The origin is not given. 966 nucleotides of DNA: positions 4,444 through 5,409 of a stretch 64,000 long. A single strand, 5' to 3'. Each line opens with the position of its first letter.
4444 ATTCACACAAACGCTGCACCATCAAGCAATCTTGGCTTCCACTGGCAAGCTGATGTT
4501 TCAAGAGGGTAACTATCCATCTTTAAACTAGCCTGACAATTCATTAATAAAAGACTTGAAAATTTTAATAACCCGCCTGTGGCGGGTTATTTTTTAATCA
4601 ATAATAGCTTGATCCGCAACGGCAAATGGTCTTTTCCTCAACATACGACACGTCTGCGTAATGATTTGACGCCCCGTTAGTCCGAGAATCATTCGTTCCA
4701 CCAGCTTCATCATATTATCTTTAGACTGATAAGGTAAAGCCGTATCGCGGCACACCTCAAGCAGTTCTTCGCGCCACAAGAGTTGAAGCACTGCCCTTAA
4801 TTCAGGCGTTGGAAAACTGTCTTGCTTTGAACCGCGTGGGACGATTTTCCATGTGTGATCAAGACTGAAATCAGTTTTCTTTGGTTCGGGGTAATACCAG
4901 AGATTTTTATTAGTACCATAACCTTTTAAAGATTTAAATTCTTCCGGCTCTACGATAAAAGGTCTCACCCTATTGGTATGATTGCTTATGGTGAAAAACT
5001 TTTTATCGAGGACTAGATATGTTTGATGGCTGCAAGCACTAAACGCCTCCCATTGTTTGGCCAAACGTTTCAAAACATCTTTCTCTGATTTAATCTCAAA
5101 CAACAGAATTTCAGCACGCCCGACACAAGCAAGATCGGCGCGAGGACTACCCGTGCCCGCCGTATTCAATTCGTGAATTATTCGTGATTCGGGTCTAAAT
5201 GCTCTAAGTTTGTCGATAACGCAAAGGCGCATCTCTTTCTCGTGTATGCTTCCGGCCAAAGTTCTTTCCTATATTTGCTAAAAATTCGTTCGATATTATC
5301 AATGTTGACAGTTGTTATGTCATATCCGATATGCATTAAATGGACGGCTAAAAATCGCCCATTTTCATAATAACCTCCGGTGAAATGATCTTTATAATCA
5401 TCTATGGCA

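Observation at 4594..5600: Minus-strand two-ORF cassette with a frame overlap, driven from a promoter pair buried in a 23-bp inverted repeat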

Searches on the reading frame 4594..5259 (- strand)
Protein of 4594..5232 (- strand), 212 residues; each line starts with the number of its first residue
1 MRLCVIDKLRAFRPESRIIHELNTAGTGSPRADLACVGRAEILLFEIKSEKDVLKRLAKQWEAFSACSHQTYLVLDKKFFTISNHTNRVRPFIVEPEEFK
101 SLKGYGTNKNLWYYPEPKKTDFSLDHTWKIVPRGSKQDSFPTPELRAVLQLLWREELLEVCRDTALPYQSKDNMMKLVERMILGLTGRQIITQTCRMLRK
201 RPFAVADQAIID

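Call 7: search_protein_families(library=pfam, proteins=[window:4594-5232:-], max_evalue=0.1)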
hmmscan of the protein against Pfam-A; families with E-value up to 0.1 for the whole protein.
window:4594-5232:- (212 aa): 0 families

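Call 8: search_protein_families(library=phrogs, proteins=[window:4594-5232:-], max_evalue=0.01)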
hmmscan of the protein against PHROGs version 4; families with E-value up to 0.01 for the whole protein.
window:4594-5232:- (212 aa): 1 family
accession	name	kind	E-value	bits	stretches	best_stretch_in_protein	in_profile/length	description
phrog_984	-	unknown function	2.7e-21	77.5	1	4-180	13-169/230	-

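Call 10: search_protein_families(library=ncbifam, proteins=[window:4594-5232:-], max_evalue=1)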
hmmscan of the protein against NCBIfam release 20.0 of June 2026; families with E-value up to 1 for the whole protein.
window:4594-5232:- (212 aa): 1 family
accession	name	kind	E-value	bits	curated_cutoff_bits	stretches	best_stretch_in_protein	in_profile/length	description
NF033832.1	sce7726_fam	subfamily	1.4e-15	57.7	70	2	13-79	21-85/184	sce7726 family protein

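Call 11: search_protein_families(library=padloc, proteins=[window:4594-5232:-], max_evalue=1)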
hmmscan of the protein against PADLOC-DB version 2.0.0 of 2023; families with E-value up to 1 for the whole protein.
window:4594-5232:- (212 aa): 1 family
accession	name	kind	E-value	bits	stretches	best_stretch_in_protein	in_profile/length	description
PDLC02989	cll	-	8.6e-08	30.3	1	14-81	25-90/265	-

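Call 13: search_dna_similar(query=window:4594-5232:-, collection=phages, mode=protein, max_rows=30, max_evalue=0.001)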
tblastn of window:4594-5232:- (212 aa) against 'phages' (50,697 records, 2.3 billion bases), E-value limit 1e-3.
Records with a match: 8; places in all: 8; records where one place covers at least 80% of the query: 6.
Best place of each record, by identity: <60% 8.
By first word of the organism name: Agrobacterium 2; Ochrobactrum 2; Caulobacter 2; Lactobacillus 2.
By host as written in the record: Agrobacterium tumefaciens C58 2; Ochrobactrum intermedium 2; Caulobacter crescentus 2; Lactobacillus pentosus KLDS1.0413; Lactobacillus plantarum KLDS1.0344 2.
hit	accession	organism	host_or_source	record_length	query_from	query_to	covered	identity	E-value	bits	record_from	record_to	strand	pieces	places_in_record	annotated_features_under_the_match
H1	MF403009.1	Agrobacterium phage Atu_ph08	Agrobacterium tumefaciens C58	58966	1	210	99%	33.2%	3e-30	122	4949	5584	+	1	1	hypothetical protein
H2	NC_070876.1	Agrobacterium phage Atu_ph08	Agrobacterium tumefaciens C58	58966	1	210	99%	33.2%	3e-30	122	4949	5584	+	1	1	hypothetical protein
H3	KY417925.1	Ochrobactrum phage POI1126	Ochrobactrum intermedium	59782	1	212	100%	32.6%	2e-21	97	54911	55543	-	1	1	hypothetical protein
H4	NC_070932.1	Ochrobactrum phage POI1126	Ochrobactrum intermedium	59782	1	212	100%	32.6%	2e-21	97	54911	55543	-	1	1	hypothetical protein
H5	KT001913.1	Caulobacter phage Sansa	Caulobacter crescentus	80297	1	210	99%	31.2%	2e-13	74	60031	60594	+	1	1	hypothetical protein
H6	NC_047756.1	Caulobacter phage Sansa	Caulobacter crescentus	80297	1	210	99%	31.2%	2e-13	74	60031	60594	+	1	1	hypothetical protein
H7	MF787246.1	Lactobacillus phage LpeD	Lactobacillus pentosus KLDS1.0413; ...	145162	15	160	69%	29.3%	1e-5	51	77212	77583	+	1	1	hypothetical protein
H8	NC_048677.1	Lactobacillus phage LpeD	Lactobacillus pentosus KLDS1.0413; ...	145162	15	160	69%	29.3%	1e-5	51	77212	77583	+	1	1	hypothetical protein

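Call 16: find_homologous_proteins(query=window:4597-5232:-, max_evalue=0.001)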
Query window:4597-5232:- (212 aa): 25 proteins with E <= 0.001 among 159 candidates.
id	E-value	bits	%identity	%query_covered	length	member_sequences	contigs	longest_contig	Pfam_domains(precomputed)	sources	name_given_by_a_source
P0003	7.4e-125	432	100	90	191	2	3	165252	PF26915.1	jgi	jgi:hypothetical protein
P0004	6.3e-121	420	88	100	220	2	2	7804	PF26915.1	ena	-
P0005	9.1e-114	396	84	100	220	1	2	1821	PF26915.1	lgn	-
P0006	1.3e-74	268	60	98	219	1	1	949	PF26915.1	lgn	-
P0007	2.3e-68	248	58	99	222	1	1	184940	PF26915.1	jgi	-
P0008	1.1e-67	246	61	98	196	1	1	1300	PF26915.1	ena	-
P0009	3.1e-65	238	58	98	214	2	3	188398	PF26915.1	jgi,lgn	jgi:hypothetical protein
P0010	6.1e-65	237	57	98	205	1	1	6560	PF26915.1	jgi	jgi:hypothetical protein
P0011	8.8e-65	236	54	100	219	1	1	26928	PF26915.1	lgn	-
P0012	3.3e-64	234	55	99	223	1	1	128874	PF26915.1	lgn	-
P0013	4.6e-64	234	55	100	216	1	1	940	PF26915.1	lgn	-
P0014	3.1e-63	231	56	98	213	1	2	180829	PF26915.1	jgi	jgi:hypothetical protein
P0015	2.3e-62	228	55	99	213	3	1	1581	PF26915.1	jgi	jgi:hypothetical protein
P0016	5.4e-62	227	54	100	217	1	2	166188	PF26915.1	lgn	-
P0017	1.1e-57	213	56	98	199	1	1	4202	PF26915.1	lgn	-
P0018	1.4e-30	124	36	100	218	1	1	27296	PF26915.1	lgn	-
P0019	4.7e-29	119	38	94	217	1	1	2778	PF26915.1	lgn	-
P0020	3.9e-27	113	37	98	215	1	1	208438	PF26915.1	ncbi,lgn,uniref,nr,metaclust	ncbi:hypothetical protein [Sphingobium sp. HDIP04]|uniref:hypothetical protein n=1 Tax=Sphingobium s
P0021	6.4e-23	99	36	100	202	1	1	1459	PF26915.1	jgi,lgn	jgi:hypothetical protein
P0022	1.9e-22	98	34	97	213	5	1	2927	PF26915.1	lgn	-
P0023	2.0e-22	98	33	99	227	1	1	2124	PF26915.1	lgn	-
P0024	5.4e-22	96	34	93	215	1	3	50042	PF26915.1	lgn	-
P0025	5.0e-20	90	33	96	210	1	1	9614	PF26915.1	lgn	-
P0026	6.2e-5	41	40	35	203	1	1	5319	PF26915.1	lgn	-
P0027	7.6e-4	37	38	40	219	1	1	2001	PF26915.1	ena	-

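Call 17: find_encoding_contigs(protein=P0004, flank=5000, max_places=4)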
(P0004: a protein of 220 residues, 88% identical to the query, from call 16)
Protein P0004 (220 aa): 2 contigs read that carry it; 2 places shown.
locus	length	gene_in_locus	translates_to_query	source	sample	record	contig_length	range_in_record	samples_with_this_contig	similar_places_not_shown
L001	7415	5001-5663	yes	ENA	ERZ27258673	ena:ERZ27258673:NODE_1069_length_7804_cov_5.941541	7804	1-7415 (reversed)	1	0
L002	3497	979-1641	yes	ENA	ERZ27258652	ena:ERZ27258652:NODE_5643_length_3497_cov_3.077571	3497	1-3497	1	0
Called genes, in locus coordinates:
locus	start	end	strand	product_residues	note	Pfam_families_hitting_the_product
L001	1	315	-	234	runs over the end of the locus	?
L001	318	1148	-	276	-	PF14243:R2K_3, PF18299:R2K_2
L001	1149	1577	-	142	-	-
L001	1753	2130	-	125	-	PF01844:HNH, PF14279:HNH_5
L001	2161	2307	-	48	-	-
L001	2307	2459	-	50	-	-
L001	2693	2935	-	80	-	-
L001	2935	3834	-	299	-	-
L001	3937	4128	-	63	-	-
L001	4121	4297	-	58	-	-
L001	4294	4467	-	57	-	-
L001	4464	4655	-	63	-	-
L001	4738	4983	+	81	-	-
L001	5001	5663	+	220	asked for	PF26915:Phage_P4_cII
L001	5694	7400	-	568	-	PF00657:Lipase_GDSL, PF13472:Lipase_GDSL_2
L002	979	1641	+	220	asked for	PF26915:Phage_P4_cII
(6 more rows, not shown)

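Call 26: find_encoding_contigs(protein=P0007, flank=4000, max_places=2)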
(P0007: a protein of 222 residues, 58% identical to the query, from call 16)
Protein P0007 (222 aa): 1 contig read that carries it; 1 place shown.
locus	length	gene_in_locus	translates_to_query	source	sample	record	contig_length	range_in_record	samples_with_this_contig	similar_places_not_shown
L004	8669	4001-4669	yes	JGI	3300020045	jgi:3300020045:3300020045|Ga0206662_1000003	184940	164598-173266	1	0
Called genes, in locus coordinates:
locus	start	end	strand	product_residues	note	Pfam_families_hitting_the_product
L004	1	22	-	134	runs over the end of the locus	PF10263:SprT-like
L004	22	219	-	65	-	-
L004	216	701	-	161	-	-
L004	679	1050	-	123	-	PF01844:HNH, PF14279:HNH_5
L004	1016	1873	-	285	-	-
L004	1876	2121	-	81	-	-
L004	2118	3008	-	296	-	PF02272:DHHA1 (weak)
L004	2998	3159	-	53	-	-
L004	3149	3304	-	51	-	-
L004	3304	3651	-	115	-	-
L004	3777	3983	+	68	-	-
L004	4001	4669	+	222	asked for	PF26915:Phage_P4_cII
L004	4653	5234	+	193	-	-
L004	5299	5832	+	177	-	-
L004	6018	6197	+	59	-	-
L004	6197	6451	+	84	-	PF26894:Phage_T4_Y07C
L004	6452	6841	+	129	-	-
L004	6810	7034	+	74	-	-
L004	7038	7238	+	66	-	-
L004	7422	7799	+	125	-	PF00383:dCMP_cyt_deam_1, PF14437:MafB19-deam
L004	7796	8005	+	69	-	-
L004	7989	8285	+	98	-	-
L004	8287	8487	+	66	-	-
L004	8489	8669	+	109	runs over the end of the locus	PF20274:cREC_REC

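Call 27: find_encoding_contigs(protein=P0009, flank=4000, max_places=2)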
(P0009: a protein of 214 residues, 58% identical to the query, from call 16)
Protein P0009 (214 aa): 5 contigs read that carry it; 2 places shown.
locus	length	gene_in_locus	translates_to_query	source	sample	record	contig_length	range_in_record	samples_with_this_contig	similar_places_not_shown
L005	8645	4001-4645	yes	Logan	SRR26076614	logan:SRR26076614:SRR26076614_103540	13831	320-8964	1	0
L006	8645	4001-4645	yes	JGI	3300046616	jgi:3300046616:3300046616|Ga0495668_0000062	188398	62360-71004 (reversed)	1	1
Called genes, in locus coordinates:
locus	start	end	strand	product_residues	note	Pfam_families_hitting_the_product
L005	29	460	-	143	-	PF03118:RNA_pol_A_CTD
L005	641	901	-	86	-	-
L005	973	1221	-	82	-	-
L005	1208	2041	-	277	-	PF14243:R2K_3, PF18299:R2K_2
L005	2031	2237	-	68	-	-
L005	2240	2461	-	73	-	-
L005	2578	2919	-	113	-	PF01844:HNH, PF14279:HNH_5 (weak)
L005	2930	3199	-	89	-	-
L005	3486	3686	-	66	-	-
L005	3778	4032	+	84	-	-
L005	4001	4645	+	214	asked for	PF26915:Phage_P4_cII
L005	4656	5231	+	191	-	PF01844:HNH (weak)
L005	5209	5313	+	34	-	-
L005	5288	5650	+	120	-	-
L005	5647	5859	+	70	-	-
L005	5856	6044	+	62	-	-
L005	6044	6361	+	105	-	PF20274:cREC_REC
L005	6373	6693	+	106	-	-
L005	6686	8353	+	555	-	-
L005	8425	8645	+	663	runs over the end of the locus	PF13191:AAA_16 (faint), PF20703:nSTAND1 (faint), PF00004:AAA (faint), PF00931:NB-ARC (faint), PF17871:AAA_lid_9 (weak), PF07724:AAA_2, PF07728:AAA_5, PF10431:ClpB_D2-small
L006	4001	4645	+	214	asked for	PF26915:Phage_P4_cII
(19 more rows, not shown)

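Call 28: find_encoding_contigs(protein=P0016, flank=4000, max_places=2)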
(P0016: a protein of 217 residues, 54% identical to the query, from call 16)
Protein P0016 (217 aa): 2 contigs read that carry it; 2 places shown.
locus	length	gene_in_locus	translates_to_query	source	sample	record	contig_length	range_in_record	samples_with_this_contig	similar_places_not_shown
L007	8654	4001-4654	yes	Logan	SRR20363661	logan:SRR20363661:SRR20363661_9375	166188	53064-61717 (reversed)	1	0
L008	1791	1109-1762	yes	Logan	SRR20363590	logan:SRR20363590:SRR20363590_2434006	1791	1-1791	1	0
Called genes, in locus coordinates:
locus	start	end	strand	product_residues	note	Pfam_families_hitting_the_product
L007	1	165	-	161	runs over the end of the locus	PF03118:RNA_pol_A_CTD (weak)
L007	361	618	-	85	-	-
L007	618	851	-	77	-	-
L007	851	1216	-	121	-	-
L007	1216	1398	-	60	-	-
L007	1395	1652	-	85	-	-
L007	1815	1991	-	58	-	-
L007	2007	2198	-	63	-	-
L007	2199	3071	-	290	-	-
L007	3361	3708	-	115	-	-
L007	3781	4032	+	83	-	-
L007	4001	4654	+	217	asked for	PF26915:Phage_P4_cII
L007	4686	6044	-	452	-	-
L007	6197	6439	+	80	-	-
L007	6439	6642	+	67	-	-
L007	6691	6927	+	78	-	-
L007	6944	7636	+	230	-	-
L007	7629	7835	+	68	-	-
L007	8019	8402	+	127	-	PF00383:dCMP_cyt_deam_1 (weak), PF14437:MafB19-deam (faint)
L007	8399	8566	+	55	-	PF04957:RMF (weak)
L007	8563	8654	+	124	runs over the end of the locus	-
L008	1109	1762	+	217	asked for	PF26915:Phage_P4_cII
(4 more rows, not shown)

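Call 29: find_encoding_contigs(protein=P0011, flank=4000, max_places=2)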
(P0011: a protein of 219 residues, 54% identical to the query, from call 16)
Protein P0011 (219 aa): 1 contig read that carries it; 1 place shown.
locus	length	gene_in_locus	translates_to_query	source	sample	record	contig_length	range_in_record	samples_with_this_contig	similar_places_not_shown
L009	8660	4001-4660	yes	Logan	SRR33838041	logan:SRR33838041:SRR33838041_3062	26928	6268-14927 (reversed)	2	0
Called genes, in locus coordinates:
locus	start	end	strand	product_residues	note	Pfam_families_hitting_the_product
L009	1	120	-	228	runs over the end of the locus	-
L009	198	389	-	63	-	-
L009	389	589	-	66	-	-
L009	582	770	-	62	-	-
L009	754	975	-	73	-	-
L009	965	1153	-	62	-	-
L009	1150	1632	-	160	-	-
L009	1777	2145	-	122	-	-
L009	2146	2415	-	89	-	-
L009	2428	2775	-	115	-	-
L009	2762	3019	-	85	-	-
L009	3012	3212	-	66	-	-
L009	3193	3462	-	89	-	-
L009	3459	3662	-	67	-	-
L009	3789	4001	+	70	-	-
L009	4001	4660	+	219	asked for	PF26915:Phage_P4_cII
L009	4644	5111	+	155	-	-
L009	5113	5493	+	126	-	-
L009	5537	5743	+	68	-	-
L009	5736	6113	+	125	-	PF00383:dCMP_cyt_deam_1, PF14437:MafB19-deam (weak)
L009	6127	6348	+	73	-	-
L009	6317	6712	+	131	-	-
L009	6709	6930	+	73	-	-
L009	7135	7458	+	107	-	PF20274:cREC_REC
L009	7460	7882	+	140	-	-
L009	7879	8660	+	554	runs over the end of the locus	-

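Call 42: get_annotated_region(hit=H1, flank=3000)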
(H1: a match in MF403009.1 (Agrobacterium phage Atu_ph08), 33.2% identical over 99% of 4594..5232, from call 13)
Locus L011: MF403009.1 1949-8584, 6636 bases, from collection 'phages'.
description: Agrobacterium phage Atu_ph08, complete genome.
organism: Agrobacterium phage Atu_ph08 (NCBI taxid 2024265)
taxonomy: Viruses; Duplodnaviria; Heunggongvirae; Uroviricota; Caudoviricetes; Roslyckyvirus; Roslyckyvirus ph08
host: Agrobacterium tumefaciens C58; source: -; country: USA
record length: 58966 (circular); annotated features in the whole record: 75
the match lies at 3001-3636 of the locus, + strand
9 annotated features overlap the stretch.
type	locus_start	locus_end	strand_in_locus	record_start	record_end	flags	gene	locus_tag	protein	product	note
CDS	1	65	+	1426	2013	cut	-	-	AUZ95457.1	hypothetical protein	-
CDS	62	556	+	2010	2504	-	-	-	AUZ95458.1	hypothetical protein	-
CDS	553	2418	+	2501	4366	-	-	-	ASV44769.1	C-5 cytosine-specific DNA methylase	-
CDS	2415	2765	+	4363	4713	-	-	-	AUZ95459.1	hypothetical protein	-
CDS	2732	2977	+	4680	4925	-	-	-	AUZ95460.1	hypothetical protein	-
CDS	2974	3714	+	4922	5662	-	-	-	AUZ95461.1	hypothetical protein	-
CDS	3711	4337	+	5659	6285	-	-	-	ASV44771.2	hypothetical protein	-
CDS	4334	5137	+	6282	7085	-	-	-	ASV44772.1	hypothetical protein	-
CDS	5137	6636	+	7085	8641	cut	-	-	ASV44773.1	putative terminase large subunit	-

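Call 43: get_annotated_region(hit=H3, flank=3000)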
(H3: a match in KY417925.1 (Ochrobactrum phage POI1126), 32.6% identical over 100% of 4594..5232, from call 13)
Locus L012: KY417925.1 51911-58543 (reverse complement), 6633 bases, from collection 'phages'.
description: Ochrobactrum phage POI1126, complete genome.
organism: Ochrobactrum phage POI1126 (NCBI taxid 1932118)
taxonomy: Viruses; Duplodnaviria; Heunggongvirae; Uroviricota; Caudoviricetes; Namazuvirus; Namazuvirus POI1126
host: Ochrobactrum intermedium; source: -; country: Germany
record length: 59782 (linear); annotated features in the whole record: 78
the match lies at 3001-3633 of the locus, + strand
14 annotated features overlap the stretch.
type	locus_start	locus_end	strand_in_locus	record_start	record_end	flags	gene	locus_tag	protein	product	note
CDS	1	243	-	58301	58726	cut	-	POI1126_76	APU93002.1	hypothetical protein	gp76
CDS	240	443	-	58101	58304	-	-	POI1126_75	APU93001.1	hypothetical protein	gp75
CDS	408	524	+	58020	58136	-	-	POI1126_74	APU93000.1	hypothetical protein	gp74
CDS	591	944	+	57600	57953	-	-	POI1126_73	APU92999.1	transcriptional regulator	gp73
CDS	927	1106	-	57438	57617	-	-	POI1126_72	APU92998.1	hypothetical protein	gp72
CDS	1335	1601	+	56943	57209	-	-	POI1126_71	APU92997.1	hypothetical protein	gp71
CDS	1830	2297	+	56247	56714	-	-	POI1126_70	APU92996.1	hypothetical protein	gp70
CDS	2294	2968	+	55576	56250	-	-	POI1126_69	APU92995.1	type I restriction modification methylase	gp69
CDS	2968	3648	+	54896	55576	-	-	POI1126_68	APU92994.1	hypothetical protein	gp68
CDS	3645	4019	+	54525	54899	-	-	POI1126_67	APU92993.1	hypothetical protein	gp67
CDS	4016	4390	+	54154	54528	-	-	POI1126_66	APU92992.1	hypothetical protein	gp66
CDS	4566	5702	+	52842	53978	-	-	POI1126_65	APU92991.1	integrase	gp65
CDS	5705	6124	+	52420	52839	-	-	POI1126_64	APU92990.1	type I restriction modification system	gp64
CDS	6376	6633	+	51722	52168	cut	-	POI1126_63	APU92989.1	hypothetical protein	gp63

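Call 44: get_annotated_region(hit=H5, flank=3000)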
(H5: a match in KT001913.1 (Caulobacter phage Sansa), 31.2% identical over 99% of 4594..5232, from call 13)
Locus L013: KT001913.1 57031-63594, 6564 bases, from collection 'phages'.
description: Caulobacter phage Sansa, complete genome.
organism: Caulobacter phage Sansa (NCBI taxid 1675600)
taxonomy: Viruses; Duplodnaviria; Heunggongvirae; Uroviricota; Caudoviricetes; Sansavirus; Caulobacter virus Sansa
host: Caulobacter crescentus; source: -; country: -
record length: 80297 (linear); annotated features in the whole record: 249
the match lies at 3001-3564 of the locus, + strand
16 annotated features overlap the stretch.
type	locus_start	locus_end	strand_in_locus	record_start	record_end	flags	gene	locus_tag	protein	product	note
CDS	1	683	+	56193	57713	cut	-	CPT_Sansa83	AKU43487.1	DNA helicase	-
regulatory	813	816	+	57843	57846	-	-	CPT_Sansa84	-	ribosome_binding_site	-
CDS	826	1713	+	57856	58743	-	-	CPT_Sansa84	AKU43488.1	DNA-binding protein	contains winged helix-turn-helix DNA-binding domain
regulatory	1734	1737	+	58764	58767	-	-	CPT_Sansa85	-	ribosome_binding_site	-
CDS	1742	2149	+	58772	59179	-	-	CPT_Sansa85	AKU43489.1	hypothetical protein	-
regulatory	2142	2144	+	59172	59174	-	-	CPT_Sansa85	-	ribosome_binding_site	-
CDS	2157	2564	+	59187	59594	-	-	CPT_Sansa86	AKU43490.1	hypothetical protein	-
regulatory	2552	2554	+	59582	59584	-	-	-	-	ribosome_binding_site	-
CDS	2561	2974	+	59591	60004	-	-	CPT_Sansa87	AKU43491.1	hypothetical protein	-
regulatory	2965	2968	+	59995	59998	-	-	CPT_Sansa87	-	ribosome_binding_site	-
CDS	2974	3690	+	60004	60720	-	-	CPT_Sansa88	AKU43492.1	hypothetical protein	-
CDS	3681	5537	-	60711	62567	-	-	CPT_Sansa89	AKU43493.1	DNA primase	-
regulatory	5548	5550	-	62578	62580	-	-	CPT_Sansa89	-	ribosome_binding_site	-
CDS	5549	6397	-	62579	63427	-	-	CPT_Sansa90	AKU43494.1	adenine-specific DNA methyltransferase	-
CDS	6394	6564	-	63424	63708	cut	-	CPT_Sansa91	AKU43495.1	hypothetical protein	-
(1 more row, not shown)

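Call 48: predict_structure(alignment_id=A2)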
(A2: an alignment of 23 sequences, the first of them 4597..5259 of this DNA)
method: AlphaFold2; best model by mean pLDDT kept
length: 221 residues; sequences in the alignment: 23
mean_pLDDT: 90.6   pTM: 0.88
mean pLDDT of the five models: 90.6, 89.2, 88.9, 88.7, 88.6
residues with pLDDT >= 90: 173; 70-90: 32; 50-70: 13; < 50: 3
segments of 3 or more residues with pLDDT < 50: none
pLDDT, mean of each block of 10 residues (from residue 1): 80 97 95 83 96 96 92 93 95 87 87 74 94 90 64 95 97 96 97 97 97 94 71
secondary structure, 60 per line:
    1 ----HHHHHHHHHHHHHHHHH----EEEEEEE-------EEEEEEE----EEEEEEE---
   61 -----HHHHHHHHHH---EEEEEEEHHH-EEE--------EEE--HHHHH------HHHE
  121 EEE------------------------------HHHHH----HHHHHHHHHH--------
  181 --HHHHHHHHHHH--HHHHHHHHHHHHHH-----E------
elements in order: H5-21 E26-32 E40-46 E51-57 H66-75 E79-85 E90-92 E101-103 H106-110 E120-123 H154-158 H163-172 H183-193 H196-209
